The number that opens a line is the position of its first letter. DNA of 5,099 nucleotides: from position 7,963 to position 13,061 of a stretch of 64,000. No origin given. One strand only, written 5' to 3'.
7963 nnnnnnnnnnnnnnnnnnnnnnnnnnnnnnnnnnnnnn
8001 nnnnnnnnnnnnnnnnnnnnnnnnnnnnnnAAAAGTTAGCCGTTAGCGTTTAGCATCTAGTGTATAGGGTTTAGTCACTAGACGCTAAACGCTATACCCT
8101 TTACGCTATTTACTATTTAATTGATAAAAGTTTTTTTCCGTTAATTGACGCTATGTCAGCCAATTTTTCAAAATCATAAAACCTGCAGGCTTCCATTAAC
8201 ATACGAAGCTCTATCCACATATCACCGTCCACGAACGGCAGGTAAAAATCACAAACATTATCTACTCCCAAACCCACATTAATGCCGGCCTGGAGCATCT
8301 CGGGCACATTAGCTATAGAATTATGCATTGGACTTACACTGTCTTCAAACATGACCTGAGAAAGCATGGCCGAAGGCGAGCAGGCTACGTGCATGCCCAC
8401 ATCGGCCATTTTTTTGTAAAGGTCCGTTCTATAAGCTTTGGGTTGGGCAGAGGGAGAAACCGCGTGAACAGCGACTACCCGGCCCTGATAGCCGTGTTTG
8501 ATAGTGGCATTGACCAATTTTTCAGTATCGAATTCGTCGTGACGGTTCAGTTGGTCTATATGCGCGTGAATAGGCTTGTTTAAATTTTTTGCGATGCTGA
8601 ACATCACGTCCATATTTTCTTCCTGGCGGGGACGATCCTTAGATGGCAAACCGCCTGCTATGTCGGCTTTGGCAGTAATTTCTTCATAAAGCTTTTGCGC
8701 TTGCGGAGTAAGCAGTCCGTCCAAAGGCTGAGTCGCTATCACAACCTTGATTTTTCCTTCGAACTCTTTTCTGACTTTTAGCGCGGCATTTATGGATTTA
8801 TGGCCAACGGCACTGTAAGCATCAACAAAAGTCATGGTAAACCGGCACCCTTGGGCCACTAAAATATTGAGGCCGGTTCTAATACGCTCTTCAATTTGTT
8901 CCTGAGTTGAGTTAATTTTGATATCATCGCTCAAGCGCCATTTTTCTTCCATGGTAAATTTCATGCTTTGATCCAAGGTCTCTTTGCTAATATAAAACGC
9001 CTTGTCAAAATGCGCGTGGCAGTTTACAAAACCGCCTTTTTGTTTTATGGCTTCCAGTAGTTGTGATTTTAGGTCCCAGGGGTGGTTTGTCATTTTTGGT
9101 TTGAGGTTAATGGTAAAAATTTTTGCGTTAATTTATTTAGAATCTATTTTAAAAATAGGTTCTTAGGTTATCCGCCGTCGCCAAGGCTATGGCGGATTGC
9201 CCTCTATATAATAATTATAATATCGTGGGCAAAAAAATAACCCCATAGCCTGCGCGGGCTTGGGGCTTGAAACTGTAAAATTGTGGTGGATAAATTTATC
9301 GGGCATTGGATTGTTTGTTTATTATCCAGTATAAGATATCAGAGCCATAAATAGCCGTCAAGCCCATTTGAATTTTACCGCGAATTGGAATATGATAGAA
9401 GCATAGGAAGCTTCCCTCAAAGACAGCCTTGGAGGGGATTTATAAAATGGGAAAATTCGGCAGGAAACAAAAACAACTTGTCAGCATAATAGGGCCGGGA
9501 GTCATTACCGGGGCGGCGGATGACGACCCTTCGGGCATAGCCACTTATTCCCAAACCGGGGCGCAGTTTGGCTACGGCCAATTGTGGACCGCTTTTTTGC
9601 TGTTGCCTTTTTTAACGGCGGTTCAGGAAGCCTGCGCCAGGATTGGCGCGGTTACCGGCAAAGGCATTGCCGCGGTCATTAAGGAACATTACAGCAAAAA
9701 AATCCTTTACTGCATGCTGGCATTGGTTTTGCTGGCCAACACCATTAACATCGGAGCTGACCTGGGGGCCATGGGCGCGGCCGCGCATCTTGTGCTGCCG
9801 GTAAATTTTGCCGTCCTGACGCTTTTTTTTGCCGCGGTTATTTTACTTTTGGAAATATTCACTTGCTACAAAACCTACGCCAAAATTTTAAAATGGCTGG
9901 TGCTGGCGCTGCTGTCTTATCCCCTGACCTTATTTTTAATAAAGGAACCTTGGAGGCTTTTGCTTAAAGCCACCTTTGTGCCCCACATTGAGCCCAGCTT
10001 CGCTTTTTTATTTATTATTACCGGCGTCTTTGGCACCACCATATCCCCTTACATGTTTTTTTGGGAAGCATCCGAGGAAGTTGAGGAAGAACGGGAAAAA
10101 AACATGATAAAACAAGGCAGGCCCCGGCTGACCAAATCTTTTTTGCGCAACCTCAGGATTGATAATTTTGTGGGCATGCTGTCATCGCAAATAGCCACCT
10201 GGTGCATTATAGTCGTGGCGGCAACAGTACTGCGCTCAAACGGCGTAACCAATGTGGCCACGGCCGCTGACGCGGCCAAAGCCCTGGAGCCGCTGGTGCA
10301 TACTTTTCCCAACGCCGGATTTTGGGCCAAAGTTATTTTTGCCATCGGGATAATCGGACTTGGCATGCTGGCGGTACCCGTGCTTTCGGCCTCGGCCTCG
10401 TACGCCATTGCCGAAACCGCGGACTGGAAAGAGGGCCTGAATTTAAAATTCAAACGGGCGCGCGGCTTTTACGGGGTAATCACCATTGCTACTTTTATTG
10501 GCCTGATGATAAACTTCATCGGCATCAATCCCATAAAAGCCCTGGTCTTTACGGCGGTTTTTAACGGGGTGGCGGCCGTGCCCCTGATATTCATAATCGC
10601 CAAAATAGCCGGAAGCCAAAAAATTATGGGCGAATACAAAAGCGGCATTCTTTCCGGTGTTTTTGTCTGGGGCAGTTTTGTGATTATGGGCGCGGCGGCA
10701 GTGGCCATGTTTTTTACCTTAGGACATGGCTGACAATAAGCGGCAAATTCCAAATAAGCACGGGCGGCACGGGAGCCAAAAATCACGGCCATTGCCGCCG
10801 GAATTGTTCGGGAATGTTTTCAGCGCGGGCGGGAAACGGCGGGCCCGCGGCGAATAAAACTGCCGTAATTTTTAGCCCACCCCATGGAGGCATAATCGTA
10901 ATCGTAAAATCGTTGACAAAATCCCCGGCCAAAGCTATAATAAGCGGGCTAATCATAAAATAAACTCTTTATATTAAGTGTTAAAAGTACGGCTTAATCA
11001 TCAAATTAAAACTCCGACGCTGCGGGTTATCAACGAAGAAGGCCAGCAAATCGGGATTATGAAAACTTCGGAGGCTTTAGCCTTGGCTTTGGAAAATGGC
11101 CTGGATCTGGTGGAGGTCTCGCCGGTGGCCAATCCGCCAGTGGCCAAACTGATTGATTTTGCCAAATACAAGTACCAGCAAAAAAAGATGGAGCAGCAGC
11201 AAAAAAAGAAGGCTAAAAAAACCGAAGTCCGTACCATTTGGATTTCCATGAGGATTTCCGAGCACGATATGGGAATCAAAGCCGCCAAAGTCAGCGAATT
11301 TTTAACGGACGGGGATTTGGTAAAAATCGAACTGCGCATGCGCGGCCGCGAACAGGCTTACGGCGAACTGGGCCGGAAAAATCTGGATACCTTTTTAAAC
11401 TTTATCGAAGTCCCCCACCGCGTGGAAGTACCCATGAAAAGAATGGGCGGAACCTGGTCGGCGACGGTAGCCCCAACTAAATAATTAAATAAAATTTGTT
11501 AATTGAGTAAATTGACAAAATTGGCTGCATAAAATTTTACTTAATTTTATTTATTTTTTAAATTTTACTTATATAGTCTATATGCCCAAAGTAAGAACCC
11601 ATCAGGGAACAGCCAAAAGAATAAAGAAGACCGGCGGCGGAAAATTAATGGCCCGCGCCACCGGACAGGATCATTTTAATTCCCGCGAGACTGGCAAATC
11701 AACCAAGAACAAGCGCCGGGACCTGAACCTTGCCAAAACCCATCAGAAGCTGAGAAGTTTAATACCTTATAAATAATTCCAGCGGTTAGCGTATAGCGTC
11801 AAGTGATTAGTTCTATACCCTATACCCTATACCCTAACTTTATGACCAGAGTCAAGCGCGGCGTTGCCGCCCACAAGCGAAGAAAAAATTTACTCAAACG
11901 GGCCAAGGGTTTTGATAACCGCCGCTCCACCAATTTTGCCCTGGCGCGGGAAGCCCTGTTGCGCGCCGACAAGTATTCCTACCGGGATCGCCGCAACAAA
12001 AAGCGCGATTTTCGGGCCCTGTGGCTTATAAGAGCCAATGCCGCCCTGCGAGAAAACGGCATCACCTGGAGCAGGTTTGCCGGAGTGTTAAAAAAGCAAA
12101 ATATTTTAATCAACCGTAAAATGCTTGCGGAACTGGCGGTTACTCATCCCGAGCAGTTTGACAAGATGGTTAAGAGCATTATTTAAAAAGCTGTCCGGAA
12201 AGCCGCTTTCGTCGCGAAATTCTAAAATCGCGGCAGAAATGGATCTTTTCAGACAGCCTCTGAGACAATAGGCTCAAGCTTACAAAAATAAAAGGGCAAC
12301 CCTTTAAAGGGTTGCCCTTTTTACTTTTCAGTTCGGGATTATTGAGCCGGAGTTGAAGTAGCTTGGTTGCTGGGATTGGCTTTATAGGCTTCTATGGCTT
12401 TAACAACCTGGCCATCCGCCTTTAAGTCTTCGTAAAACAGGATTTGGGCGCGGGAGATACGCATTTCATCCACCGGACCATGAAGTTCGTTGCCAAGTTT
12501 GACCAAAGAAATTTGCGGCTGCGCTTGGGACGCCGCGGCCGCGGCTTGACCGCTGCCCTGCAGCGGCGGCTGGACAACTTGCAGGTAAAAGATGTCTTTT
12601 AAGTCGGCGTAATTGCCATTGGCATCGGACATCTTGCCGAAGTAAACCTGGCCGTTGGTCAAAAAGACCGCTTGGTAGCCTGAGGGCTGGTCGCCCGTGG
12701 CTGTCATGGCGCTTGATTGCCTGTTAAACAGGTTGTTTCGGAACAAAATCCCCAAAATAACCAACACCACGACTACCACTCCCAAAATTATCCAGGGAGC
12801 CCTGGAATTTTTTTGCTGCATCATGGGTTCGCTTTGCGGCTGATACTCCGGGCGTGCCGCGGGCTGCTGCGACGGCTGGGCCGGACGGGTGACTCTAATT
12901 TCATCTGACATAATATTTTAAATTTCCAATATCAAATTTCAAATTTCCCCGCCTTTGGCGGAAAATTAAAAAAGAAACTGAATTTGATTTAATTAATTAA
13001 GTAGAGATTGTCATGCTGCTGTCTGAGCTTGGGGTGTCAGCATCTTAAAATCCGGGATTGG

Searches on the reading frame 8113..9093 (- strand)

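Call 30: search_protein_families(library=pfam, proteins=[window:8113-9093:-], max_evalue=0.01)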
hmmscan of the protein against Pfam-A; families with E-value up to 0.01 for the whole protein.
window:8113-9093:- (326 aa): 2 families
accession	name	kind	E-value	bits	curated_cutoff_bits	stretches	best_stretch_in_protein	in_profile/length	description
PF01979.26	Amidohydro_1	-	2.4e-15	57.1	25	1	21-325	5-300/345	Amidohydrolase family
PF07969.17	Amidohydro_3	-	8e-06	26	29.7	1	154-299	259-398/472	Amidohydrolase family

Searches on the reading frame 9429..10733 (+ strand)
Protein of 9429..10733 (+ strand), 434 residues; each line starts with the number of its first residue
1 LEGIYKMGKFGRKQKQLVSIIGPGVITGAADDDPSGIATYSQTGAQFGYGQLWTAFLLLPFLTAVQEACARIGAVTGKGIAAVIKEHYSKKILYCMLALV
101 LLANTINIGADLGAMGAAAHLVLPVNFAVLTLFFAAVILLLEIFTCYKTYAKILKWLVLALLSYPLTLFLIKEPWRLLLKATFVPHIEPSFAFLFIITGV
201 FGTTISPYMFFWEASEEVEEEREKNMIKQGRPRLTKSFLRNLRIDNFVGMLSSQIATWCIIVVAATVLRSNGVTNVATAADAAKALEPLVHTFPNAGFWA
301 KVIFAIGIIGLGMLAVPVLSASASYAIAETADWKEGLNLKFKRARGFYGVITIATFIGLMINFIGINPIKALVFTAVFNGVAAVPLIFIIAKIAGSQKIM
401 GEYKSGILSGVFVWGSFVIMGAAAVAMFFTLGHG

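Call 50: search_solved_structures(query=window:9429-10733:+, show_alignments=3, max_evalue=1e-10)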
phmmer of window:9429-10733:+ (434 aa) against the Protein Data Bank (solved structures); distinct sequences matched with E-value up to 1e-10: 11.
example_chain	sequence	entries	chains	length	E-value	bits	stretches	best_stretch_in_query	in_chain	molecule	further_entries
7qia_A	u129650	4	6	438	5e-50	174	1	15-426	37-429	Divalent metal cation transporter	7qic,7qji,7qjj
10ky_A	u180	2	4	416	1.3e-18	70.5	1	19-420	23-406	Divalent metal cation transporter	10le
8ont_A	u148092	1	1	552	1.9e-14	56.8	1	13-419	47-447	NRAMP related aluminium transporter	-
8e6i_A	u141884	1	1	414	7.3e-13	51.6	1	14-318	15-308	Divalent metal cation transporter MntH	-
8e5s_A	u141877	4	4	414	1.3e-12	50.8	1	14-318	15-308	Divalent metal cation transporter MntH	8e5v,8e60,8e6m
8e6l_A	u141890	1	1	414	2.2e-12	50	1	14-318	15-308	Divalent metal cation transporter MntH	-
8e6h_A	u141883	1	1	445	3.2e-12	49.4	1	13-318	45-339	Divalent metal cation transporter MntH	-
5kte_A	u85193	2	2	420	5.2e-12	48.7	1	13-318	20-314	Divalent metal cation transporter MntH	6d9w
6c3i_A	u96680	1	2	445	1.5e-11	47.3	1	13-318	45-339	Divalent metal cation transporter MntH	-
8e6n_A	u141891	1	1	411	2.1e-11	46.8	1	14-318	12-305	Divalent metal cation transporter MntH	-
6d91_A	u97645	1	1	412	2.7e-11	46.4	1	15-318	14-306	Divalent metal cation transporter MntH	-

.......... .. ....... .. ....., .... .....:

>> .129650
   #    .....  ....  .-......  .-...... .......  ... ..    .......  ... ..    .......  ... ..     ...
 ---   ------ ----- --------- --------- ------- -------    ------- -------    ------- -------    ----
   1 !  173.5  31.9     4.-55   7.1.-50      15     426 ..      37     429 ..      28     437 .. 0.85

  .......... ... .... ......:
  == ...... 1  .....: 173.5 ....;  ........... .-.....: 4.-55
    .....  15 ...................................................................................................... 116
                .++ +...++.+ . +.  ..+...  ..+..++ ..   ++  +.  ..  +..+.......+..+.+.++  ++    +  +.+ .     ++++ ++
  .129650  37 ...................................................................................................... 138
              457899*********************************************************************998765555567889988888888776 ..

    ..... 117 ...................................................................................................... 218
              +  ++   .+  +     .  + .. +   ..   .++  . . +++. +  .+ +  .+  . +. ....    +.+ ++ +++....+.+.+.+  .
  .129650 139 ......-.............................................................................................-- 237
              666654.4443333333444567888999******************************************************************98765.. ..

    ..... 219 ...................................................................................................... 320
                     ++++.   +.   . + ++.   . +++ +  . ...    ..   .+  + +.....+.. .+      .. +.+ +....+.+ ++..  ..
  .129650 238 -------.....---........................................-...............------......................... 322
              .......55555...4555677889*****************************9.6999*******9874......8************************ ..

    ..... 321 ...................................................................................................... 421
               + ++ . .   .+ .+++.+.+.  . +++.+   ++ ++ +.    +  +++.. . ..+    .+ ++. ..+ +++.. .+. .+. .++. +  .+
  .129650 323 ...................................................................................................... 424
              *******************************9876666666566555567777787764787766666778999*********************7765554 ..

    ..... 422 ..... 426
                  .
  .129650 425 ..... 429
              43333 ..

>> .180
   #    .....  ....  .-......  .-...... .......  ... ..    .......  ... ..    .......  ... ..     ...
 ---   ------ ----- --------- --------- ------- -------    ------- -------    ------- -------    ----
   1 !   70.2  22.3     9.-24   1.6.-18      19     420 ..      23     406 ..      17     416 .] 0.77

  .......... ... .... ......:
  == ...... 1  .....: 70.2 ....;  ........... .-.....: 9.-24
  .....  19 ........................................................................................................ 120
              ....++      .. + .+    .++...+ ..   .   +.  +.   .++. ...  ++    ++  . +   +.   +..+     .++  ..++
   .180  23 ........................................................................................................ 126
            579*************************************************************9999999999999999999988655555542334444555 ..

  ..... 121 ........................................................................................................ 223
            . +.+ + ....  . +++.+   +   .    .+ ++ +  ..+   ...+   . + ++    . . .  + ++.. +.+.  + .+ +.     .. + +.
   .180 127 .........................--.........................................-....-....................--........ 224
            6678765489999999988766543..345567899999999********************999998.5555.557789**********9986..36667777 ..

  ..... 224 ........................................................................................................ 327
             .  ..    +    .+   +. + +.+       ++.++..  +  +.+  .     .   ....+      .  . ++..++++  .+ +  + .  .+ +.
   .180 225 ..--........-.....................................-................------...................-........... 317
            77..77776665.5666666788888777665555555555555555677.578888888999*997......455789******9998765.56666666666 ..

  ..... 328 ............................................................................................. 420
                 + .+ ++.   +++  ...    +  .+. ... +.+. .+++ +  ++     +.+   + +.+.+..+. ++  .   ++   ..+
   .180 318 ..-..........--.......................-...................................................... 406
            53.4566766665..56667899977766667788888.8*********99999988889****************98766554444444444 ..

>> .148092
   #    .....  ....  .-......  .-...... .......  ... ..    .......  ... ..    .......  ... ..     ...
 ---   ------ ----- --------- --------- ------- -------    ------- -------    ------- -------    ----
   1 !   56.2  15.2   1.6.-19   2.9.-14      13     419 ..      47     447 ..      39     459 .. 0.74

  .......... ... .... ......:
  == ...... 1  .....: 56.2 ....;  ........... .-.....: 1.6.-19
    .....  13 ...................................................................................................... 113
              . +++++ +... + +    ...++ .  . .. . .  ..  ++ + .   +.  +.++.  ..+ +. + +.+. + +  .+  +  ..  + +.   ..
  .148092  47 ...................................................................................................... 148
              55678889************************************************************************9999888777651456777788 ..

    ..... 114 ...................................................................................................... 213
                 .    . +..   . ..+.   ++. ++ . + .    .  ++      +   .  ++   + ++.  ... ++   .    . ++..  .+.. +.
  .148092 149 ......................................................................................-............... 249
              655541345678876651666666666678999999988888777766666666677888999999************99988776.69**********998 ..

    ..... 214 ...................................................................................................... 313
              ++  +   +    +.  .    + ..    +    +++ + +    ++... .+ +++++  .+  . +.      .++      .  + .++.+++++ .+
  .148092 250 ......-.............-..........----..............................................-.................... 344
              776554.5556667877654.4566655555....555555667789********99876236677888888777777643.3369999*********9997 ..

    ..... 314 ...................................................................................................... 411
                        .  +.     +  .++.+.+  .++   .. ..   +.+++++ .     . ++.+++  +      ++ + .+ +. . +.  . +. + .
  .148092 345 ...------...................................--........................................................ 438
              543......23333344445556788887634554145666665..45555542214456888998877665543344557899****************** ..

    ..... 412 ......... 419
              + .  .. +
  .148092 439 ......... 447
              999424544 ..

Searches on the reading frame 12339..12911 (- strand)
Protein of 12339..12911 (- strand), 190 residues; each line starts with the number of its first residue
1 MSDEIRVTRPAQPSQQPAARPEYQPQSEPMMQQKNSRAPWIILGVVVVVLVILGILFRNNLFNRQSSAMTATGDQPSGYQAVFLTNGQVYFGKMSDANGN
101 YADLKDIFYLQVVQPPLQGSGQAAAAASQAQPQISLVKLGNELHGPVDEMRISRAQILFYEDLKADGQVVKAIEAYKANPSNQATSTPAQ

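Call 30: search_protein_families(library=pfam, proteins=[window:12339-12911:-], max_evalue=0.01)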
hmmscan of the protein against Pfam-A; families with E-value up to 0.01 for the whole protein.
window:12339-12911:- (190 aa): 0 families

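Call 66: find_encoding_contigs(protein=window:12339-12911:-, flank=10000, max_places=10)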
Protein window:12339-12911:- (190 aa): no gene with exactly this product is on record in the collection.
